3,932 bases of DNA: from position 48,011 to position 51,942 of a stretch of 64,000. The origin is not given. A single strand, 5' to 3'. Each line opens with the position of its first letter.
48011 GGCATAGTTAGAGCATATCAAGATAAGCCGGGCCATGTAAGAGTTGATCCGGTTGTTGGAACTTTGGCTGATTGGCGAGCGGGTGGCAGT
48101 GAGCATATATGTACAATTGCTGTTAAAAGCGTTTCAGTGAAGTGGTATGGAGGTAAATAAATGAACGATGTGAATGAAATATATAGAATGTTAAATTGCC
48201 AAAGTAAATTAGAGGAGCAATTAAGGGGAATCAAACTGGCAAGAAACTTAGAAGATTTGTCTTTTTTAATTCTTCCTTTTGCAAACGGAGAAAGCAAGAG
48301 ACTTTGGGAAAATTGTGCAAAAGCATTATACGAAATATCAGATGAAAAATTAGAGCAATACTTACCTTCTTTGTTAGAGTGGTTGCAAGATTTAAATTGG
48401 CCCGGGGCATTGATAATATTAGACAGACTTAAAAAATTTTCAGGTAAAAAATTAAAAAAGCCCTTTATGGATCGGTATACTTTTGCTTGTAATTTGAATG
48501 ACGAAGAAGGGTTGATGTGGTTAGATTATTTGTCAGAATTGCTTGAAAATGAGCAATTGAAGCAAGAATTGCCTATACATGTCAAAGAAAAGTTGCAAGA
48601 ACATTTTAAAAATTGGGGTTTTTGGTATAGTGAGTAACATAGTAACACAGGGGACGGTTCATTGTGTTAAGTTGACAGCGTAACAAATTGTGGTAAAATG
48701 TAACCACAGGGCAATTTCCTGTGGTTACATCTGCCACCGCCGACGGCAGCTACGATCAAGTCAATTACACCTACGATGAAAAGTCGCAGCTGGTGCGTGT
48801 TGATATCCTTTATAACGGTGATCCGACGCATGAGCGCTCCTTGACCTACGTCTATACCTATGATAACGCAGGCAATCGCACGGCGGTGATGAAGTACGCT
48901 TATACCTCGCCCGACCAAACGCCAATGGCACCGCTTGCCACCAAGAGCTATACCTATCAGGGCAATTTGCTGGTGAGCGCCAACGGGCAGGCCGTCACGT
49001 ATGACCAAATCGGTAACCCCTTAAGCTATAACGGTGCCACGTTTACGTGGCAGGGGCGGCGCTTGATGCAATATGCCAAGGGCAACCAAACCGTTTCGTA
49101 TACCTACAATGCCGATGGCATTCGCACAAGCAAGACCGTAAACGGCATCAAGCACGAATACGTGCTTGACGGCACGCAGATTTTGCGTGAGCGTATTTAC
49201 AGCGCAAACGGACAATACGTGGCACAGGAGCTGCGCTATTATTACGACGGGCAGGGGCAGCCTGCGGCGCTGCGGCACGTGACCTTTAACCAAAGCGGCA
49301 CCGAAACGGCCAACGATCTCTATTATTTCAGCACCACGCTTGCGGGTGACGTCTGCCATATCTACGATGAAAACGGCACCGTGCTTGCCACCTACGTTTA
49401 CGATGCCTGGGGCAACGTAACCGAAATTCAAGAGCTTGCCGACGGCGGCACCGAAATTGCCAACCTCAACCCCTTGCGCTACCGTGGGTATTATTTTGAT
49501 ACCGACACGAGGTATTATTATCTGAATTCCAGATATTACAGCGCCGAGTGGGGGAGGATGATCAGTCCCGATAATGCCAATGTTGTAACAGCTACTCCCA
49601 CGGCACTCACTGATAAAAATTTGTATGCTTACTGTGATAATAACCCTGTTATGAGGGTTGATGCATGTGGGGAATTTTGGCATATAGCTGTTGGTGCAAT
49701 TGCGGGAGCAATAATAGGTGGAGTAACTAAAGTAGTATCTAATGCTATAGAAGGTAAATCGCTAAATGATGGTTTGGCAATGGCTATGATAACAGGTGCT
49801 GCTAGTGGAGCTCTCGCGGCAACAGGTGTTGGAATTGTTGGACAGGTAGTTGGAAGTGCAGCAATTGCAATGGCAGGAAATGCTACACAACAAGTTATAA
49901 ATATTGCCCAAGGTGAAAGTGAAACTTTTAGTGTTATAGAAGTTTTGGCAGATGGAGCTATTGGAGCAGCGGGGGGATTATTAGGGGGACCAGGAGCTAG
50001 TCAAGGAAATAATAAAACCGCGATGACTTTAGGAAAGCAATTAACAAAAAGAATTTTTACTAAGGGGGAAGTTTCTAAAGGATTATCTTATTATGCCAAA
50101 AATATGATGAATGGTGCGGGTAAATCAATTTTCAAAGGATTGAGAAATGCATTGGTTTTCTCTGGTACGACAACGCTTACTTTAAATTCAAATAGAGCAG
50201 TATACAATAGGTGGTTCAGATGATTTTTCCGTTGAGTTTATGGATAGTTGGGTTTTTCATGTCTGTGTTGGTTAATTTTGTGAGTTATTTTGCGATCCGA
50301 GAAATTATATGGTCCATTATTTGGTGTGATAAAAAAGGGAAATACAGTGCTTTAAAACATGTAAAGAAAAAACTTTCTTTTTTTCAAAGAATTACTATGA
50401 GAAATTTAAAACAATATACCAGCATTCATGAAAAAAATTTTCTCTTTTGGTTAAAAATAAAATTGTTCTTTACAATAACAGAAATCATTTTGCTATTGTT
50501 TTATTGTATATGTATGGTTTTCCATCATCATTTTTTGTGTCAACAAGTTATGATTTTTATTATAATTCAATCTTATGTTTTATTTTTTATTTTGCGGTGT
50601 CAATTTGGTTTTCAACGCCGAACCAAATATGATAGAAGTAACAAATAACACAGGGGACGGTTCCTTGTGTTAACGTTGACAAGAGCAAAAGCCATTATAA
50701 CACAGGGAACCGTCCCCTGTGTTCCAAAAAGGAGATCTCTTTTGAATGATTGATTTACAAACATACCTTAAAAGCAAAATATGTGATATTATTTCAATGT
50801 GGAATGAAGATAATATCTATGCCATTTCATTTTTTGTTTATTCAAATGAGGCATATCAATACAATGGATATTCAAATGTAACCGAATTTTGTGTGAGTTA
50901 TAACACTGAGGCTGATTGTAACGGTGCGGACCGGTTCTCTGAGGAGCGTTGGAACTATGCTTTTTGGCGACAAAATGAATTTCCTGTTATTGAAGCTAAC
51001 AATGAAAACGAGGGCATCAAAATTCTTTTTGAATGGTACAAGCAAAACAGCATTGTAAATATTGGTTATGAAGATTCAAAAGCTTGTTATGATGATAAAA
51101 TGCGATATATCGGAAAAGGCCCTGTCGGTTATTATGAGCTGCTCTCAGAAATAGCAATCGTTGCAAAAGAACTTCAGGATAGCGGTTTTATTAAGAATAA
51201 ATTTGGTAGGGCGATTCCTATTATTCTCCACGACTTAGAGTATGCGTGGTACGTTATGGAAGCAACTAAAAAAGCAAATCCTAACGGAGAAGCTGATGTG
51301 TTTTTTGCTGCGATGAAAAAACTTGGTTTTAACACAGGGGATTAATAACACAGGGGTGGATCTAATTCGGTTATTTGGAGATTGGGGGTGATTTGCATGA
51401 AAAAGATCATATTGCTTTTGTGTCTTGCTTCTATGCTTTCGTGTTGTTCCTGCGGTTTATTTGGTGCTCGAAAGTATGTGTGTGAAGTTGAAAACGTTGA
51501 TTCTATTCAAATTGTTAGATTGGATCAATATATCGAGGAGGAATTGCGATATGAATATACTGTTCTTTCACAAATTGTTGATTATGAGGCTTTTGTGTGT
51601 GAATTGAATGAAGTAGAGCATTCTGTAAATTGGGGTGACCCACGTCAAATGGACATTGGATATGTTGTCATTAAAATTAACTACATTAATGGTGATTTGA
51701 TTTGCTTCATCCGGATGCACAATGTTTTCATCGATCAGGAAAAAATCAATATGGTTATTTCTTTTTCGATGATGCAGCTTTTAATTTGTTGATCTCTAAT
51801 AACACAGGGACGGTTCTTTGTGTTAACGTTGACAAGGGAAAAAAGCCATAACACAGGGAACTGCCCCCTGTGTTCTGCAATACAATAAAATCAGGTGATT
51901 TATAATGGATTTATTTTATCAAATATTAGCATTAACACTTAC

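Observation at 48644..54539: Undescribed 77-bp paired-hairpin element marks every cassette junction in the rhs immunity array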

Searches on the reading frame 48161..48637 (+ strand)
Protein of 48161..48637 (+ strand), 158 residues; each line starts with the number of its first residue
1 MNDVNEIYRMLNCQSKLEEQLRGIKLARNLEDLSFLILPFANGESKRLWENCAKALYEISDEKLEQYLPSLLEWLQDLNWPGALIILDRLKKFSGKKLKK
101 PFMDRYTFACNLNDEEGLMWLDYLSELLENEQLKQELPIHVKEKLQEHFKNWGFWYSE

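Call 10: search_protein_families(library=pfam, proteins=[window:48161-48637:+], max_evalue=0.01)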
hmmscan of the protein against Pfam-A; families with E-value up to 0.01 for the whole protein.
window:48161-48637:+ (158 aa): 1 family
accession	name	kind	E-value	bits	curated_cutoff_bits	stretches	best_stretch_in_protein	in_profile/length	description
PF16804.11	DUF5071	-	1e-09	39.1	27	1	54-115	13-69/119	Domain of unknown function (DUF5071)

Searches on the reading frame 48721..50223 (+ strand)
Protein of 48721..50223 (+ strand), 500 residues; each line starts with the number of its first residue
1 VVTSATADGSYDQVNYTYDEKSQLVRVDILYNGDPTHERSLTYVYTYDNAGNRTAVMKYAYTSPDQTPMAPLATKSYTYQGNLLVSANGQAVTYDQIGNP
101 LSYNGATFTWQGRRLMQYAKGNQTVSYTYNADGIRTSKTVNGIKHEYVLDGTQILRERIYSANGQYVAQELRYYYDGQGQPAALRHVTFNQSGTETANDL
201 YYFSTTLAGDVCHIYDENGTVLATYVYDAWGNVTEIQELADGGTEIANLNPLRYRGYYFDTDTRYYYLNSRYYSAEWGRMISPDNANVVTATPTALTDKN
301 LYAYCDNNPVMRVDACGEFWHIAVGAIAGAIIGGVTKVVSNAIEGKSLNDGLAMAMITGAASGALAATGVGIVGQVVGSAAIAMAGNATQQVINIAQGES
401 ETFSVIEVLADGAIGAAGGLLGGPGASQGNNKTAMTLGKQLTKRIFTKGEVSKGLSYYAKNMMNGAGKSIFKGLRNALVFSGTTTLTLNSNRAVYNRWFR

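Call 10: search_protein_families(library=pfam, proteins=[window:48721-50223:+], max_evalue=0.01)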
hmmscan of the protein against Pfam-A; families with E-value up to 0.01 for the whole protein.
window:48721-50223:+ (500 aa): 1 family
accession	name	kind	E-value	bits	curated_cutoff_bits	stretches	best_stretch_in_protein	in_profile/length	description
PF05593.20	RHS_repeat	-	5.4e-06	27.1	22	1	214-242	10-36/38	RHS Repeat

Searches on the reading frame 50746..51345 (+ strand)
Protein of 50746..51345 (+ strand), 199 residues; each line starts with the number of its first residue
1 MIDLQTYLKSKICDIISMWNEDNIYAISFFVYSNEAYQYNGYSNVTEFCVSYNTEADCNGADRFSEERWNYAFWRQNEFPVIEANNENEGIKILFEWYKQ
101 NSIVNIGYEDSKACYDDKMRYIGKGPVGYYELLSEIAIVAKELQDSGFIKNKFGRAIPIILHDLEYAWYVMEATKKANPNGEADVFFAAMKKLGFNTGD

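Call 10: search_protein_families(library=pfam, proteins=[window:50746-51345:+], max_evalue=0.01)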
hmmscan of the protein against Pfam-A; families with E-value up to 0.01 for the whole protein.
window:50746-51345:+ (199 aa): 0 families

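Call 30: find_encoding_contigs(protein=window:50746-51345:+, flank=10000, max_places=10)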
Protein window:50746-51345:+ (199 aa): 22 contigs read that carry it; 10 places shown.
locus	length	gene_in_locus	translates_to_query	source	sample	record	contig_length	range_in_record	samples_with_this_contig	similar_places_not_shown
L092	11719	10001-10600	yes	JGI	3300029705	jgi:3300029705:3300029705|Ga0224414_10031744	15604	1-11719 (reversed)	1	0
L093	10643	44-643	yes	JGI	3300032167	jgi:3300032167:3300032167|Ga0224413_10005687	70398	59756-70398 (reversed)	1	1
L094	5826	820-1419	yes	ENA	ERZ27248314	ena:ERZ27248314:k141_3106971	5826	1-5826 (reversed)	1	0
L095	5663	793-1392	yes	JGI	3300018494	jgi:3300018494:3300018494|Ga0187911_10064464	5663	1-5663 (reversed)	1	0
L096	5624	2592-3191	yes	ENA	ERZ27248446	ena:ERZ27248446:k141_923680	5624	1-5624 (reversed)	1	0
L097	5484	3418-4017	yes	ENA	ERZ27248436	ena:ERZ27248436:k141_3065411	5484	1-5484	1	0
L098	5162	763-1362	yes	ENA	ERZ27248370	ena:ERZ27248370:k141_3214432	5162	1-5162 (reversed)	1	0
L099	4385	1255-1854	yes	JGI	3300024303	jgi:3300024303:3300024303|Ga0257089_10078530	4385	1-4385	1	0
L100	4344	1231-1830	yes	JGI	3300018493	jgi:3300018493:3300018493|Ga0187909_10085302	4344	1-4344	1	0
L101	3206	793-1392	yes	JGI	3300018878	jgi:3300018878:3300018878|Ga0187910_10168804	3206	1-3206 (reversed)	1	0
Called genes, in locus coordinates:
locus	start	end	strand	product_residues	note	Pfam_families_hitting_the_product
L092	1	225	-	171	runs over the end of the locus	PF04542:Sigma70_r2, PF08281:Sigma70_r4_2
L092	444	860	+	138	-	-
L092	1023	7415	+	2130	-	PF05593:RHS_repeat (weak), PF25023:TEN_YD-shell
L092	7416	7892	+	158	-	PF16804:DUF5071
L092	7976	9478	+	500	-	PF05593:RHS_repeat (faint), PF25023:TEN_YD-shell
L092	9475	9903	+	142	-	-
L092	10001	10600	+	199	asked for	-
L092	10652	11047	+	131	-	-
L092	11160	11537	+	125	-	-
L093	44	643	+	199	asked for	-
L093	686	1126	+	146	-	-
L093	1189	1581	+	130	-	PF15631:Imm-NTF2-2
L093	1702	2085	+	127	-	-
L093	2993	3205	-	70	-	-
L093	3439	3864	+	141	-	-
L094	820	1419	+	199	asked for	-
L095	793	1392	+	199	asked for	-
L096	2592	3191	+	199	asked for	-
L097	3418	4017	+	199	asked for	-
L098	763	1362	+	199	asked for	-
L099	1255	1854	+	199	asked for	-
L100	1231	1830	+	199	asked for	-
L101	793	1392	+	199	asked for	-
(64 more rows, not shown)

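Call 70: find_homologous_proteins(query=window:50746-51345:+, max_evalue=0.00001)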
Query window:50746-51345:+ (199 aa): 1151 proteins with E <= 0.00001 among 1180 candidates; the best 120 are listed.
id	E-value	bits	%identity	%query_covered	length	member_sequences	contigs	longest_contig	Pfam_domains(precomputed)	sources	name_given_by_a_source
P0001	5.4e-132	456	100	100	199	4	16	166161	-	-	-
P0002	3.0e-105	368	81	98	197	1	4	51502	-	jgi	-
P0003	3.4e-105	368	81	98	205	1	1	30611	-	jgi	-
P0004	8.5e-105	367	81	98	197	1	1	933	-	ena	-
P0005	8.2e-103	360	79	98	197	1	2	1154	-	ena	-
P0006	5.4e-102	358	78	98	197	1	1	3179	-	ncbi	-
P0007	1.2e-101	356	79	98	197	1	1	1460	-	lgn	-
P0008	1.3e-101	356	79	98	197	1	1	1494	-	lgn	-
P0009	3.4e-101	355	78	98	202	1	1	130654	-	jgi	-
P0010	3.5e-101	355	78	97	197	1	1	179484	-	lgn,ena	-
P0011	4.1e-101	355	79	98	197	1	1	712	-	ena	-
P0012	5.5e-101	354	78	98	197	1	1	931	-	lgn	-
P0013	5.5e-101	354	77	98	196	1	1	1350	-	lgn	-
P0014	5.8e-101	354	79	98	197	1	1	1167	-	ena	-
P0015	6.0e-101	354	77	98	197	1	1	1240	-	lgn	-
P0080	5.1e-97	341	76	98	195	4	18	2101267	-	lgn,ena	-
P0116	1.1e-95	337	74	98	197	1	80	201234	-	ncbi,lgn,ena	-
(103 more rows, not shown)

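Call 71: find_encoding_contigs(protein=P0002, flank=8000, max_places=2)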
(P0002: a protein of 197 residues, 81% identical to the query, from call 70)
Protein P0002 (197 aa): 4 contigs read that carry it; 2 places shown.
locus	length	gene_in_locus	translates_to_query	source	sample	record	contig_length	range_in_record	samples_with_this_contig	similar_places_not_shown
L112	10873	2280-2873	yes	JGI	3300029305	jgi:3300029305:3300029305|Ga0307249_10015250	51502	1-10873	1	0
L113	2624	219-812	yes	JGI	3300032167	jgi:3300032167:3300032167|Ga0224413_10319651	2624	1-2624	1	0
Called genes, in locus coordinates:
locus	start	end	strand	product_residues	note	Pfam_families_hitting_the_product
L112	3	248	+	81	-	?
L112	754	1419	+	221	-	PF12822:ECF_trnsprt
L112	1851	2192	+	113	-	-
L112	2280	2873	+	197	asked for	-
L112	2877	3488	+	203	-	-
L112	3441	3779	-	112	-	-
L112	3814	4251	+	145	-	-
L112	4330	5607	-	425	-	PF07690:MFS_1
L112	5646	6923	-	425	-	PF07690:MFS_1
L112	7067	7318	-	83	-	-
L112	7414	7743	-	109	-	PF12647:RNHCP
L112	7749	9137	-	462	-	PF10396:TrmE_N, PF12631:MnmE_helical, PF00350:Dynamin_N (faint), PF01926:MMR_HSR1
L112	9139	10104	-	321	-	PF14804:Jag_N, PF13083:KH_KhpA-B, PF01424:R3H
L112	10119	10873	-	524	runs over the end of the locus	PF02096:60KD_IMP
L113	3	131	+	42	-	?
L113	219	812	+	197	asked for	-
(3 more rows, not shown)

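Call 72: find_encoding_contigs(protein=P0080, flank=8000, max_places=2)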
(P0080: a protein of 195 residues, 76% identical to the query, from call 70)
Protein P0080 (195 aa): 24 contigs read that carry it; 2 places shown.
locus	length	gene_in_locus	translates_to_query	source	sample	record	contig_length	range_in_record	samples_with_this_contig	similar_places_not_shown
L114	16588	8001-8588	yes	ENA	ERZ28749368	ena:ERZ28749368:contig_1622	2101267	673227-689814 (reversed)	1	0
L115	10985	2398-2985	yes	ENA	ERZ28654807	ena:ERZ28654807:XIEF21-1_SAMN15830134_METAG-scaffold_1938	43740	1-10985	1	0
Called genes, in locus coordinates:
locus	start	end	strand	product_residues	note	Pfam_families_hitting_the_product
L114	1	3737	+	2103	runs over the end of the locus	PF05593:RHS_repeat (faint)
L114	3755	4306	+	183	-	-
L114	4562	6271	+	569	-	-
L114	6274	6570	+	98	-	-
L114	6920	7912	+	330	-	PF14412:AHH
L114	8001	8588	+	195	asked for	-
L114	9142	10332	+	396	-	-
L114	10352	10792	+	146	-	-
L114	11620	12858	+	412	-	PF10509:GalKase_gal_bdg, PF00288:GHMP_kinases_N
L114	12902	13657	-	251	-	PF00165:HTH_AraC (weak), PF12833:HTH_18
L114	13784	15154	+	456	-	PF00331:Glyco_hydro_10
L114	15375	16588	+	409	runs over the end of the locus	PF00764:Arginosuc_synth, PF20979:Arginosuc_syn_C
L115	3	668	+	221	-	?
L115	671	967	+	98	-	-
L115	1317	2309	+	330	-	PF14412:AHH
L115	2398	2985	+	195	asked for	-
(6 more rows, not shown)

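Call 73: find_encoding_contigs(protein=P0116, flank=8000, max_places=3)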
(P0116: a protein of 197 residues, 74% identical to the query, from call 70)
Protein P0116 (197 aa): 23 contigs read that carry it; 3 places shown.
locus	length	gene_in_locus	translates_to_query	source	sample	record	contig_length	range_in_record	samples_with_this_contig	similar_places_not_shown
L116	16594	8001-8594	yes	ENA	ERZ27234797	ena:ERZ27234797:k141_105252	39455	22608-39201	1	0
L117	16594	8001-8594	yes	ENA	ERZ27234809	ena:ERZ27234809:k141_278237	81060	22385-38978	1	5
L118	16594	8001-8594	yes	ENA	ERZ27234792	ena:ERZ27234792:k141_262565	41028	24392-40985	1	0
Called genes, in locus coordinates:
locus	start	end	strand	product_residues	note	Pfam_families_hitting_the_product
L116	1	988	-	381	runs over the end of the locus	PF02163:Peptidase_M50 (weak)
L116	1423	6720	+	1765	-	PF05593:RHS_repeat (faint), PF25023:TEN_YD-shell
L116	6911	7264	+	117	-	PF15571:Imm44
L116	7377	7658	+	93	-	-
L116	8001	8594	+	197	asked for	-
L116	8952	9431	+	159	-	PF08958:DUF1871 (weak)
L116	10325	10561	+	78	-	-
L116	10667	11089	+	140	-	-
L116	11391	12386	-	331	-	PF01728:FtsJ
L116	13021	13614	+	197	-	-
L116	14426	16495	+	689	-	PF00009:GTP_EFTU, PF16658:RF3_C (faint), PF22042:EF-G_D2, PF03144:GTP_EFTU_D2 (faint), PF14492:EFG_III, PF03764:EFG_IV, PF00679:EFG_C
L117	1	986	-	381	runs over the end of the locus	PF02163:Peptidase_M50 (weak)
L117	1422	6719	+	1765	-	PF05593:RHS_repeat (faint), PF25023:TEN_YD-shell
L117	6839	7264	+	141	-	PF15571:Imm44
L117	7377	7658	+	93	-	-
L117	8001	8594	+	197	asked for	-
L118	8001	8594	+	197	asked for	-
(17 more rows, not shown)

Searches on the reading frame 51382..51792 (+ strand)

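Call 10: search_protein_families(library=pfam, proteins=[window:51382-51792:+], max_evalue=0.01)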
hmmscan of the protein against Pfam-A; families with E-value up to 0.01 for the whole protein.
window:51382-51792:+ (136 aa): 1 family
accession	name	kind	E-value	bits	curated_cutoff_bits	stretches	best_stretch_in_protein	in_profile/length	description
PF15957.10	Comm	-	0.0055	17.4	27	1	3-77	9-88/110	Commissureless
